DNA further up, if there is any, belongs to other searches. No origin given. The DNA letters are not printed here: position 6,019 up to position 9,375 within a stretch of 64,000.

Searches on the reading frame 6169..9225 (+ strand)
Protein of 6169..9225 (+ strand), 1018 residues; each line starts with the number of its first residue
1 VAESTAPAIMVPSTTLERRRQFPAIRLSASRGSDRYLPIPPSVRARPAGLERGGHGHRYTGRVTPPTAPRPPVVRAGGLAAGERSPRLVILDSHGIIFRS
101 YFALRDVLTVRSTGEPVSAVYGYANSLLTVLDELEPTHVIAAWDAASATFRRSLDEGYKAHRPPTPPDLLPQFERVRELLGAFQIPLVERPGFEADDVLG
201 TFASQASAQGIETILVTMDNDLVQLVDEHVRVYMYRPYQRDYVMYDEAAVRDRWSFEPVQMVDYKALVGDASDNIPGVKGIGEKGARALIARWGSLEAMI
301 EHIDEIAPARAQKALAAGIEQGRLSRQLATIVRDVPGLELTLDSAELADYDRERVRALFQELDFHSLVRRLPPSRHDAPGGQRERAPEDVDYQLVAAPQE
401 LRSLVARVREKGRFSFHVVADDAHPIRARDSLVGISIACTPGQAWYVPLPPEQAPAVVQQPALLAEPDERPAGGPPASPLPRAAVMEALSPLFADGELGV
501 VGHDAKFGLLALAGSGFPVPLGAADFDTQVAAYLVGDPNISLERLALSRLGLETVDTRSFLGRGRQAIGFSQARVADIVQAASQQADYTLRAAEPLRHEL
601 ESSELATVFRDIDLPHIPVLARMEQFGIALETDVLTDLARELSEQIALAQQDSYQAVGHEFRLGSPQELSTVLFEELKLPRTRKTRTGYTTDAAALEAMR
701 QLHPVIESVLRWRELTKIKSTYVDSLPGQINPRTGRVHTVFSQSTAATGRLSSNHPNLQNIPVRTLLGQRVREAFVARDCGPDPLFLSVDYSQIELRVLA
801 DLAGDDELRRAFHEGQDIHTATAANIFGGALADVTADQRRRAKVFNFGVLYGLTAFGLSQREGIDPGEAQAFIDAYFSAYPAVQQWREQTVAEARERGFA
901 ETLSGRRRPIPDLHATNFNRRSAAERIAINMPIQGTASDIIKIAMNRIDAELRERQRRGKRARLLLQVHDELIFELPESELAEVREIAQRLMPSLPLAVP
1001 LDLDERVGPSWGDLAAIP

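Call 91: search_protein_families(library=pfam, proteins=[window:6169-9225:+], max_evalue=0.00001)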
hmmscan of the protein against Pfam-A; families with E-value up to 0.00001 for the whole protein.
window:6169-9225:+ (1018 aa): 4 families
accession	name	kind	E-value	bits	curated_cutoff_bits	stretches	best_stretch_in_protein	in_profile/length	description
PF00476.26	DNA_pol_A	-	3.5e-143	477.6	34.3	1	633-1013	2-381/381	DNA polymerase family A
PF02739.22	5_3_exonuc_N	-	4.5e-49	166.8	34.3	1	87-254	1-163/164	5'-3' exonuclease, N-terminal resolvase-like domain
PF01367.25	5_3_exonuc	-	1.2e-29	103.1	40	1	257-352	2-96/97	5'-3' exonuclease, C-terminal SAM fold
PF01612.26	DNA_pol_A_exo1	-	2.2e-06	28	23.6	1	392-600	1-172/173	3'-5' exonuclease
